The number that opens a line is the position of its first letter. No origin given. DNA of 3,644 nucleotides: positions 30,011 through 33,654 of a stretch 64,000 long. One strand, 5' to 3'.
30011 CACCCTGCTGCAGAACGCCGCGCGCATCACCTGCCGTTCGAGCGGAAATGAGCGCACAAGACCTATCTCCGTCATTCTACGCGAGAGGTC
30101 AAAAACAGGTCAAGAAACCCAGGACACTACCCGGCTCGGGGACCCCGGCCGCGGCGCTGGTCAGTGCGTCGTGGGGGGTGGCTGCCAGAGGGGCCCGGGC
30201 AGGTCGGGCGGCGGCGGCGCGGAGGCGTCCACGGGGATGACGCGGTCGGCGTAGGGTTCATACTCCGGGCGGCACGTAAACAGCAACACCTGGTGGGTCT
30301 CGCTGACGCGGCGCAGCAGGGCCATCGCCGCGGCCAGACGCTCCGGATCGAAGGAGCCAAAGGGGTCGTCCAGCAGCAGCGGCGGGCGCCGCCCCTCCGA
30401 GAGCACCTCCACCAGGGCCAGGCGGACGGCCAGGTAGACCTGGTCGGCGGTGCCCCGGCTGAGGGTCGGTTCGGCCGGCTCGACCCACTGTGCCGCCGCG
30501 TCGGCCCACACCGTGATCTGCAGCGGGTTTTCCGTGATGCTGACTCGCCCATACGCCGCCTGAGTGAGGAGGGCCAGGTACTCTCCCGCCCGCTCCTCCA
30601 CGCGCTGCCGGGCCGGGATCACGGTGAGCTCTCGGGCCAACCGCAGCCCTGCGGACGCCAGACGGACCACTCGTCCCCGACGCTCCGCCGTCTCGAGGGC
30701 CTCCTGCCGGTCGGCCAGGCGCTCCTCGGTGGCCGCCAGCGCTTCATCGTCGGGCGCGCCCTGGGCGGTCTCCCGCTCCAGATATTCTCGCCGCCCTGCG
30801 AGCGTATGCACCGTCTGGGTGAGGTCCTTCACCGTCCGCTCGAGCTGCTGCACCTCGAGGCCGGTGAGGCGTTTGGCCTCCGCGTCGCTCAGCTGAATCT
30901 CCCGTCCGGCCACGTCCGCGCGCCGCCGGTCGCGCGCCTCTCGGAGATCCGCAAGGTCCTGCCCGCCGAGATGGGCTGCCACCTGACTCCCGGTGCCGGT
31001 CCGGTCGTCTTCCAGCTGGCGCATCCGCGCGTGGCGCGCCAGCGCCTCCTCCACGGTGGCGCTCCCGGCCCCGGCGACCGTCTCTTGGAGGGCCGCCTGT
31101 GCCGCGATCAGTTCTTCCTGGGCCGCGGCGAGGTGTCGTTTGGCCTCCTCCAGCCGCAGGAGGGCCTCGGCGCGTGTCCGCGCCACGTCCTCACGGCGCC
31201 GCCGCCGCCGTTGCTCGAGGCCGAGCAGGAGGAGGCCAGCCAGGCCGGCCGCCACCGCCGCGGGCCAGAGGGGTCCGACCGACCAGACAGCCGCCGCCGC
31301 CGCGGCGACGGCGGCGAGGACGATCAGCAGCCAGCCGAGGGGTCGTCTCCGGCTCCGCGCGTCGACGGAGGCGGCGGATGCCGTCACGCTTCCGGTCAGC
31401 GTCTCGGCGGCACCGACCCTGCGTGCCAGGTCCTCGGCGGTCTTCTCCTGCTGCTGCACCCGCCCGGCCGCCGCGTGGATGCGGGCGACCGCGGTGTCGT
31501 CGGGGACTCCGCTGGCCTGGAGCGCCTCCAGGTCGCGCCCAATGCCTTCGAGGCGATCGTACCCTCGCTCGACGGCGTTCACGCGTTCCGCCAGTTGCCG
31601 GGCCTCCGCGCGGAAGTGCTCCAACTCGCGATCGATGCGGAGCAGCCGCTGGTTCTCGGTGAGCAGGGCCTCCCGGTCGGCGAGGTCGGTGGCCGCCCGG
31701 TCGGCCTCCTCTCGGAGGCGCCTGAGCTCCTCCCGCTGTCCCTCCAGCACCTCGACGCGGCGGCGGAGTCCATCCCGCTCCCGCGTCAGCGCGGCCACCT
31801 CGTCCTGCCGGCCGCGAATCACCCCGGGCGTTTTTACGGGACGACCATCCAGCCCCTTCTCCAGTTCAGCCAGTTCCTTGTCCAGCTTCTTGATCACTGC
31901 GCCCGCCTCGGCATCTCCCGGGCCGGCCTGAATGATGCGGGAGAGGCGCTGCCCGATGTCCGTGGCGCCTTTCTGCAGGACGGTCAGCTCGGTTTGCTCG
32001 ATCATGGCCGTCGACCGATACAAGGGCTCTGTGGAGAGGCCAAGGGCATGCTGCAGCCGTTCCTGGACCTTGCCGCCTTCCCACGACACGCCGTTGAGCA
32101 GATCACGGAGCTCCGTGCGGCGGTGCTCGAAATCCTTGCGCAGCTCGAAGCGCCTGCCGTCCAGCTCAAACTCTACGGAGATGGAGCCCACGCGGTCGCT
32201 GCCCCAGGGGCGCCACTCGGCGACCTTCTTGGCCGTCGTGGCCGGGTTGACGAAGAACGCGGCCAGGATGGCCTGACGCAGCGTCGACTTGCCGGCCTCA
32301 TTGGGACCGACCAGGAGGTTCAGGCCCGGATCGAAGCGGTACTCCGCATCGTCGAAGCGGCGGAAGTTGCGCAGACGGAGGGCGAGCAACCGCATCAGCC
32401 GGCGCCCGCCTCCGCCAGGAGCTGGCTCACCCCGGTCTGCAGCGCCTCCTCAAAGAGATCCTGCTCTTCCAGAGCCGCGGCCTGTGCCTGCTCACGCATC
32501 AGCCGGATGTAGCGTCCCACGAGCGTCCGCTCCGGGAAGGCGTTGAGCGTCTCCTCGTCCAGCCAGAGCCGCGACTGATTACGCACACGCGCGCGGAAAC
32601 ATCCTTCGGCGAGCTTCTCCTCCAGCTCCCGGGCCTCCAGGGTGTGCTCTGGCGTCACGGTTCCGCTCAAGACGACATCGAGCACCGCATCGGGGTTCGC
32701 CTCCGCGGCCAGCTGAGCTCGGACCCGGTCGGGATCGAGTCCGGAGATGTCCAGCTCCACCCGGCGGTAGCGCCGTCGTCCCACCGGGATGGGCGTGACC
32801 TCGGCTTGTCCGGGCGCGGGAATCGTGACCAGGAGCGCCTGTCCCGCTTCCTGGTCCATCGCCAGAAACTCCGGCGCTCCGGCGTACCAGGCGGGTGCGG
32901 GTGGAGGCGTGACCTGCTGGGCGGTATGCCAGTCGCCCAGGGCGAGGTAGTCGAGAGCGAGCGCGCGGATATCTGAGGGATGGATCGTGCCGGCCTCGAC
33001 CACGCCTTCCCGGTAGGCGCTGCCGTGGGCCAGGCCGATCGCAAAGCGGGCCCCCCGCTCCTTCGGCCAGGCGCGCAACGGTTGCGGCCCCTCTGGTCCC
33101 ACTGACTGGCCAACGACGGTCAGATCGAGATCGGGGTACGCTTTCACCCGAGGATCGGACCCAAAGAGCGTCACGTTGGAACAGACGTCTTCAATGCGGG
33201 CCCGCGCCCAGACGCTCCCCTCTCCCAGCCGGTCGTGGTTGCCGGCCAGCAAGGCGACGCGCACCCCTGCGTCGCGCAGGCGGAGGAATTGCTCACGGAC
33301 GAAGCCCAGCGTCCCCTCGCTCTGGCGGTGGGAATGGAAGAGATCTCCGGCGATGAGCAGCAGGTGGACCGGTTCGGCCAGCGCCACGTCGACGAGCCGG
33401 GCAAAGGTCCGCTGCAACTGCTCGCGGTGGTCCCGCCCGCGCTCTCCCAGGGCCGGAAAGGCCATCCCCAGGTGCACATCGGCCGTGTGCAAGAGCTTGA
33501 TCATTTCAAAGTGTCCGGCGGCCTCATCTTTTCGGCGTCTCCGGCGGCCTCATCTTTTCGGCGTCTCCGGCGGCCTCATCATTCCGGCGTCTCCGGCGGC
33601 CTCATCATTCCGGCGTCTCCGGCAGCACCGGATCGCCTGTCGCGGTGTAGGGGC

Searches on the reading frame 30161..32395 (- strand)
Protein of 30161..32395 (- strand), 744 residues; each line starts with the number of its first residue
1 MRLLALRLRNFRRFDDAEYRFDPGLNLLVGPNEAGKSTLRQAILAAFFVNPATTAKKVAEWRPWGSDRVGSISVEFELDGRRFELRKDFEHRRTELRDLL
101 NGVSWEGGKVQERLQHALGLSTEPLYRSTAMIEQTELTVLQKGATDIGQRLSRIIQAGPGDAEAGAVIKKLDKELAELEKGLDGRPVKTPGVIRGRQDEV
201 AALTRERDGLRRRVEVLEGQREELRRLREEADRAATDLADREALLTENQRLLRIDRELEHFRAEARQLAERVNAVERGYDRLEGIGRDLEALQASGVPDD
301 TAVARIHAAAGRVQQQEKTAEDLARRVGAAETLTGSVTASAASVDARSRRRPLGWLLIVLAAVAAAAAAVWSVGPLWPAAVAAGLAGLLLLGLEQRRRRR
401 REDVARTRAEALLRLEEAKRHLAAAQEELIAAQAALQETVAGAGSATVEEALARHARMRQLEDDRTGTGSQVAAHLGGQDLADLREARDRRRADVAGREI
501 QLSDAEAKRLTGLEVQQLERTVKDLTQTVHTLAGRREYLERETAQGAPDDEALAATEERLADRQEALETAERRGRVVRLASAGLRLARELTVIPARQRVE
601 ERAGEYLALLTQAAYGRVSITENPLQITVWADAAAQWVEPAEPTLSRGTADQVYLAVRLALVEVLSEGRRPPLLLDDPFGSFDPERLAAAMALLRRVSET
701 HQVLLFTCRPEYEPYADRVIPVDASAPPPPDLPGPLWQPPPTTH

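Call 10: search_protein_families(library=pfam, proteins=[window:30161-32395:-])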
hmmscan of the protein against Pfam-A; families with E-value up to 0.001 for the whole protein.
window:30161-32395:- (744 aa): 5 families
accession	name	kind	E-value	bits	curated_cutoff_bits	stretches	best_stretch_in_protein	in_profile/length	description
PF13476.12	AAA_23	-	6.3e-14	53.5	27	1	6-249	2-184/201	AAA domain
PF13514.12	AAA_27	-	1.8e-11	44.5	22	1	1-178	1-172/206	AAA domain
PF02463.25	SMC_N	-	4.3e-10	39.8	40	1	5-722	4-211/220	RecF/RecN/SMC N terminal domain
PF13175.12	AAA_15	-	9.2e-09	35.8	32.1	1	1-45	1-45/374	AAA ATPase domain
PF13555.12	AAA_29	-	2.5e-05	24.3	27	1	4-48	2-47/61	P-loop containing region of AAA domain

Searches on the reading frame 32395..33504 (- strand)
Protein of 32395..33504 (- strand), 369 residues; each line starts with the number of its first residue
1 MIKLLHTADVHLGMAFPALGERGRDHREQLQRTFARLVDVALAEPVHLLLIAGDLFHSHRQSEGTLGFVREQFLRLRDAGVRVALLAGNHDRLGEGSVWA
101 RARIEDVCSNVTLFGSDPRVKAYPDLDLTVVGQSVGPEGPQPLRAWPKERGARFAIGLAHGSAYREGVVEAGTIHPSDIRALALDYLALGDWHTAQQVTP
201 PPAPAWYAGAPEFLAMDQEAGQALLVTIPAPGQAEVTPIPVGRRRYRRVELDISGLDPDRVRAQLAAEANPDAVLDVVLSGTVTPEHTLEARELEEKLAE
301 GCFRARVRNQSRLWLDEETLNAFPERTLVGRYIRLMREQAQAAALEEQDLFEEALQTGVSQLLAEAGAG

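Call 10: search_protein_families(library=pfam, proteins=[window:32395-33504:-])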
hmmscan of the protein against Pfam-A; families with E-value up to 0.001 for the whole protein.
window:32395-33504:- (369 aa): 1 family
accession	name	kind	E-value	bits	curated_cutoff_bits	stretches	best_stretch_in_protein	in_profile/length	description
PF00149.33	Metallophos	-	8.4e-11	43.1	21.5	1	3-164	2-159/191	Calcineurin-like phosphoesterase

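Call 12: find_related_loci(query=window:32395-33504:-, collection=genome_contigs, flank=4000)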
Query window:32395-33504:- (369 aa) in genome_contigs; peptide patterns used: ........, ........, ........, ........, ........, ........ (x = any residue, [..] = any of these).
102 stretches matched a pattern; 6 encode a relative of the query (tblastn E <= 1e-3); 6 distinct loci.
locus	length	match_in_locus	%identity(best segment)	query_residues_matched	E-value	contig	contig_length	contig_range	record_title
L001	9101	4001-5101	81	1-367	0e+0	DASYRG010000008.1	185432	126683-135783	MAG TPA_asm: bacterium isolate SMAG_U4505 k141_2914801, whole genome shotgun sequence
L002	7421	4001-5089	80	1-363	0e+0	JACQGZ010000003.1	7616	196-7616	MAG: Armatimonadetes bacterium isolate NC_groundwater_1086_Ag_S2p5_69_74 S_2p5_S6_coassembly_k141_71255, whole genome sh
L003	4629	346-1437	74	1-364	3e-179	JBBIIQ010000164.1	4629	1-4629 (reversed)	MAG: Armatimonadota bacterium isolate PGS172224_bin_142 NODE_16714_length_4629_cov_3.481635, whole genome shotgun sequen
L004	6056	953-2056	71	1-368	1e-169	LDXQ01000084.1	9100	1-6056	MAG: Armatimonadetes bacterium CSP1-3 XU14_C0084, whole genome shotgun sequence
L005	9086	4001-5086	66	2-363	3e-143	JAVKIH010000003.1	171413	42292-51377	MAG: Candidatus Geohabitans tengchongensis isolate JZ-2_201803_bins_100 JZ-2_201803_bins_100_scaffold_3, whole genome sh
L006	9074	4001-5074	27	2-348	8e-14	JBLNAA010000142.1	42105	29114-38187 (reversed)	MAG: Methylocystaceae bacterium isolate MAG189 PRJNA951521_bin47_renamed_141, whole genome shotgun sequence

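Call 19: find_encoding_contigs(protein=window:32395-33504:-, flank=3000, max_places=10)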
Protein window:32395-33504:- (369 aa): no gene with exactly this product is on record in the collection.

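Call 20: find_homologous_proteins(query=window:32395-33504:-, max_evalue=1e-60)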
Query window:32395-33504:- (369 aa): 130 proteins with E <= 1e-60 among 8000 candidates; the best 120 are listed.
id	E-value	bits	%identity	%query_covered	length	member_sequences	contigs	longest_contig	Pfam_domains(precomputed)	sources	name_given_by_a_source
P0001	1.9e-238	809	99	100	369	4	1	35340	PF00149.34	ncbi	-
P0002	2.1e-203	693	85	100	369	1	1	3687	PF00149.34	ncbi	-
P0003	1.6e-197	674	81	99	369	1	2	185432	PF00149.34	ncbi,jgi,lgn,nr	ncbi:MAG TPA: DNA repair exonuclease [bacterium]|jgi:DNA repair exonuclease SbcCD nuclease subunit|n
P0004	2.6e-197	673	81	100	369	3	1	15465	PF00149.34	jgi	jgi:DNA repair exonuclease SbcCD nuclease subunit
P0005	1.6e-196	671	83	99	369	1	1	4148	PF00149.34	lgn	-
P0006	3.1e-195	666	81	99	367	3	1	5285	PF00149.34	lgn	-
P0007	2.1e-189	647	79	100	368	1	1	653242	PF00149.34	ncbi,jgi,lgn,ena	-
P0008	1.4e-175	602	73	100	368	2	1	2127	PF00149.34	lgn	-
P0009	5.9e-173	593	72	100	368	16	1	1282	PF00149.34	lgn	-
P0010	6.0e-173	593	74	99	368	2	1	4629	PF00149.34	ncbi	-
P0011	3.9e-172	590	72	100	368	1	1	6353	PF00149.34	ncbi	-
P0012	3.5e-171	587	73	98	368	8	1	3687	PF00149.34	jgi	-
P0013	3.3e-170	584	72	98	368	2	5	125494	PF00149.34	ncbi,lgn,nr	ncbi:MAG: DNA repair exonuclease [Armatimonadota bacterium]|nr:DNA repair exonuclease [Armatimonadot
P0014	5.2e-170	583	71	100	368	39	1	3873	PF00149.34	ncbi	-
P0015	8.6e-168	576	70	100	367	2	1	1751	PF00149.34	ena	-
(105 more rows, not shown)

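Call 21: find_encoding_contigs(protein=P0001, flank=3000, max_places=10)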
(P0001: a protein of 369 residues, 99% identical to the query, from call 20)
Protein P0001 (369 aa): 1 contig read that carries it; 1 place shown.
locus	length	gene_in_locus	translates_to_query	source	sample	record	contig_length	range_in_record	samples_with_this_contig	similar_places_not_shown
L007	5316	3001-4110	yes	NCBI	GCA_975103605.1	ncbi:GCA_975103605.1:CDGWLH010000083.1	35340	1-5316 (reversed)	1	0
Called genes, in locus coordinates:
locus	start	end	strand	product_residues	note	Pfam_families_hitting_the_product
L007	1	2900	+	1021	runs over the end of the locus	PF00580:UvrD-helicase, PF01443:Viral_helicase1 (faint), PF13245:AAA_19, PF13604:AAA_30 (faint), PF13361:UvrD_C, PF13538:UvrD_C_2 (weak), PF12705:PDDEXK_1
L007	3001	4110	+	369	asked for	PF00149:Metallophos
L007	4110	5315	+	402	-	?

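Call 22: find_encoding_contigs(protein=P0002, flank=3000, max_places=6)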
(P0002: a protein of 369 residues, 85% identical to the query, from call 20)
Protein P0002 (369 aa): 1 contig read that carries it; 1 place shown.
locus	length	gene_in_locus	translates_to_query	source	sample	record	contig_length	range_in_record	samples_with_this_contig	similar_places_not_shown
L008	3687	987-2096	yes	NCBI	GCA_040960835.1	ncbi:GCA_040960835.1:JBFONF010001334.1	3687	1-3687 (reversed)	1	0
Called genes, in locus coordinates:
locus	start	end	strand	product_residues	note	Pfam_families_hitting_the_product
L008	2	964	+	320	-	?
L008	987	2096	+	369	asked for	PF00149:Metallophos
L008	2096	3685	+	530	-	?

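Call 23: find_encoding_contigs(protein=P0005, flank=3000, max_places=6)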
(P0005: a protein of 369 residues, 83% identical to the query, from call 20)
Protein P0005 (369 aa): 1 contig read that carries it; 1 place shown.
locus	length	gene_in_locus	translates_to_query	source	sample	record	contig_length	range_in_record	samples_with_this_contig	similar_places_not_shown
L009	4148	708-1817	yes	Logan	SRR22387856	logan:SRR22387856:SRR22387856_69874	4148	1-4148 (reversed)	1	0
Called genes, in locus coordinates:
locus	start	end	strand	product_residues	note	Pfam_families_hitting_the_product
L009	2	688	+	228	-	?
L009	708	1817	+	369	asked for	PF00149:Metallophos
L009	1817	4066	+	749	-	PF02463:SMC_N, PF13175:AAA_15 (weak), PF13476:AAA_23, PF13514:AAA_27, PF13304:AAA_21 (faint)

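Call 28: list_cluster_members(proteins=[P0001])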
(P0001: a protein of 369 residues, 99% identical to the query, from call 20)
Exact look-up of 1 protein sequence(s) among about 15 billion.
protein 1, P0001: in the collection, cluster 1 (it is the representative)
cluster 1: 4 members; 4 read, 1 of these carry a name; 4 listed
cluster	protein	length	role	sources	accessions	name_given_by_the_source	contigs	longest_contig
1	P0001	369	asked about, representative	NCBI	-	-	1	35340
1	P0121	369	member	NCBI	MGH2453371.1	MAG: metallophosphoesterase family protein [bacterium]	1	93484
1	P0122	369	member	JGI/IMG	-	-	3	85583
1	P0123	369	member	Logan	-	-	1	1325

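Call 29: find_encoding_contigs(protein=P0004, flank=3000, max_places=6)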
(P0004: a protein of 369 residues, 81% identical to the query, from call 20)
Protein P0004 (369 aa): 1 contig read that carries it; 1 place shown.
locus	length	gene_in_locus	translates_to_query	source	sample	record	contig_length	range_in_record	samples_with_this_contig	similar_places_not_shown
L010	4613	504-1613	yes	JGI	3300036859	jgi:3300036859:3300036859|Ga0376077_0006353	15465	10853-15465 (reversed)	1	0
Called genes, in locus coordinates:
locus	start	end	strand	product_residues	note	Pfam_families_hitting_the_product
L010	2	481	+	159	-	?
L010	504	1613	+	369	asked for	PF00149:Metallophos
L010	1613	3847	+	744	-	PF02463:SMC_N (faint), PF13175:AAA_15 (weak), PF13476:AAA_23, PF13514:AAA_27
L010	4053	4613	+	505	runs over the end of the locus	PF12072:RNase_Y_N, PF00013:KH_1 (weak), PF08668:HDOD (faint), PF01966:HD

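Call 30: find_encoding_contigs(protein=P0006, flank=3000, max_places=6)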
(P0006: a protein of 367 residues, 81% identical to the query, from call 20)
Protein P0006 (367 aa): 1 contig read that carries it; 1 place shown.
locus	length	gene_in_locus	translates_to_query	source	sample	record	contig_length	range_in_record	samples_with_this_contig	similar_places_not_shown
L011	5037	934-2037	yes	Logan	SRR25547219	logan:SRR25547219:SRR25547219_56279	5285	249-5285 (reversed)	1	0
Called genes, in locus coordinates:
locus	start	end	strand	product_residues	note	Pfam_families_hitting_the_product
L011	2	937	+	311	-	?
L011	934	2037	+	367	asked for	PF00149:Metallophos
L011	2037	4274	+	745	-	PF02463:SMC_N (faint), PF13175:AAA_15 (weak), PF13476:AAA_23, PF13514:AAA_27, PF13304:AAA_21 (faint)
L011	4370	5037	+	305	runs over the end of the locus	?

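Call 31: find_encoding_contigs(protein=P0007, flank=3000, max_places=6)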
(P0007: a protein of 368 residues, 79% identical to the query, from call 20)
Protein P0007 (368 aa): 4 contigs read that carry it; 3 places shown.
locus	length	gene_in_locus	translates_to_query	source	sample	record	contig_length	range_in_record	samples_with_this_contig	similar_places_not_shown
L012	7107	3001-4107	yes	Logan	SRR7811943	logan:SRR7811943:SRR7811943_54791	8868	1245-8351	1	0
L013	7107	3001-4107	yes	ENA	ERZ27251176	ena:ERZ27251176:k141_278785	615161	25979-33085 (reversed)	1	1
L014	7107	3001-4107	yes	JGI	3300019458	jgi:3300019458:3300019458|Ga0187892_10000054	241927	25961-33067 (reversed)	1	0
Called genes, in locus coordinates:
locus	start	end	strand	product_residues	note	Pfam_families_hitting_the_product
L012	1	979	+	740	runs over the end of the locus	?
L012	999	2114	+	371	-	PF01555:N6_N4_Mtase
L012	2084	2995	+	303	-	-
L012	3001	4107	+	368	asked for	PF00149:Metallophos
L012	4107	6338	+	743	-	PF02463:SMC_N (faint), PF13175:AAA_15 (weak), PF13476:AAA_23, PF13514:AAA_27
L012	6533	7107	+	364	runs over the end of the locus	?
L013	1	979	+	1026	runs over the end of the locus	PF00580:UvrD-helicase, PF13245:AAA_19, PF13604:AAA_30 (faint), PF13361:UvrD_C, PF13538:UvrD_C_2 (weak), PF12705:PDDEXK_1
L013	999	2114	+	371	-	PF01555:N6_N4_Mtase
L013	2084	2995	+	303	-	-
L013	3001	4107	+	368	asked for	PF00149:Metallophos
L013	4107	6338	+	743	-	PF02463:SMC_N (faint), PF13175:AAA_15 (weak), PF13476:AAA_23, PF13514:AAA_27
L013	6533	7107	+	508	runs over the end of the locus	PF12072:RNase_Y_N, PF00013:KH_1 (weak), PF08668:HDOD (faint), PF01966:HD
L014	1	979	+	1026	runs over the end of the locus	PF00580:UvrD-helicase, PF13245:AAA_19, PF13604:AAA_30 (faint), PF13361:UvrD_C, PF13538:UvrD_C_2 (weak), PF12705:PDDEXK_1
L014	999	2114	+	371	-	PF01555:N6_N4_Mtase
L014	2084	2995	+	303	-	-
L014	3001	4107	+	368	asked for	PF00149:Metallophos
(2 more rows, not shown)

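Call 32: find_encoding_contigs(protein=P0121, flank=3000, max_places=6)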
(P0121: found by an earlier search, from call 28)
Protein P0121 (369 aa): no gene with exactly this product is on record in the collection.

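Call 33: find_encoding_contigs(protein=P0122, flank=3000, max_places=6)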
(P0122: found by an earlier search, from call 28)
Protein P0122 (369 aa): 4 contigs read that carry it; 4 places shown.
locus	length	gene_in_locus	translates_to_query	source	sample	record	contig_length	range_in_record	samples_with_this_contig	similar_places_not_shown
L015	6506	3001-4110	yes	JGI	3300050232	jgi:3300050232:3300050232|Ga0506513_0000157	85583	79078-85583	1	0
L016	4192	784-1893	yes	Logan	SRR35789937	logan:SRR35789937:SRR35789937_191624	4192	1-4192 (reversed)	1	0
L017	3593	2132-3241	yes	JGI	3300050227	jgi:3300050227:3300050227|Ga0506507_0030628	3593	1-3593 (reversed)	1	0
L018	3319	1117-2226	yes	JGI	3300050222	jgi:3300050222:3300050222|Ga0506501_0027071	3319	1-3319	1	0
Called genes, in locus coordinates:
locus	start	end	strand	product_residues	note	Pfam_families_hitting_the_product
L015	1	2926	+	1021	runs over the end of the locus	PF00580:UvrD-helicase, PF13245:AAA_19, PF13604:AAA_30 (faint), PF13361:UvrD_C, PF13538:UvrD_C_2 (weak), PF12705:PDDEXK_1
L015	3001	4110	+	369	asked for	PF00149:Metallophos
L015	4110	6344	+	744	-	PF02463:SMC_N, PF13175:AAA_15, PF13476:AAA_23, PF13514:AAA_27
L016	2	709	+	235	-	?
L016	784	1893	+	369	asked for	PF00149:Metallophos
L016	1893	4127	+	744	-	PF02463:SMC_N, PF13175:AAA_15, PF13476:AAA_23, PF13514:AAA_27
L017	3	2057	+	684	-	?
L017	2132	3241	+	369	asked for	PF00149:Metallophos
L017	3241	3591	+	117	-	?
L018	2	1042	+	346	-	?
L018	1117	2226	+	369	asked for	PF00149:Metallophos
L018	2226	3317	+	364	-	?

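Call 34: find_encoding_contigs(protein=P0123, flank=3000, max_places=6)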
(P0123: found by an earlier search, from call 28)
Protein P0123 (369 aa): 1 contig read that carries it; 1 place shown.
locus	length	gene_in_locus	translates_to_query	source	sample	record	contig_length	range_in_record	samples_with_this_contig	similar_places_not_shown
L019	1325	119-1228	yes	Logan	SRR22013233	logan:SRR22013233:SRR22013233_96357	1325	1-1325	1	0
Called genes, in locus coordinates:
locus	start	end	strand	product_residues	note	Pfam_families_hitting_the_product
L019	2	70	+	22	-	?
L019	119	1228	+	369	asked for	PF00149:Metallophos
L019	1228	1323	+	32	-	?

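Call 39: find_related_loci(query=window:32395-33504:-, collection=metagenome_contigs, flank=1500)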
Query window:32395-33504:- (369 aa) in metagenome_contigs; peptide patterns used: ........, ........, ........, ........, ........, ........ (x = any residue, [..] = any of these).
188 stretches matched a pattern; 6 encode a relative of the query (tblastn E <= 1e-3); 6 distinct loci.
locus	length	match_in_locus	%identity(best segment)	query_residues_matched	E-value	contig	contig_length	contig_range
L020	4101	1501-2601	79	1-368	0e+0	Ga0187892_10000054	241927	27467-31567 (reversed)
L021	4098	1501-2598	72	1-366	2e-176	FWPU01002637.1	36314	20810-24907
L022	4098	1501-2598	72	1-366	2e-176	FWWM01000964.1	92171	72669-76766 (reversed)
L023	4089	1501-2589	73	1-363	2e-175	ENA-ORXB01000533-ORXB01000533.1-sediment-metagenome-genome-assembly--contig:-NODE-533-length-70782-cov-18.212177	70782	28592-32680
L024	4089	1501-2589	72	1-363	2e-169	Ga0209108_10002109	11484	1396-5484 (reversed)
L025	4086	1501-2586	66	2-363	7e-146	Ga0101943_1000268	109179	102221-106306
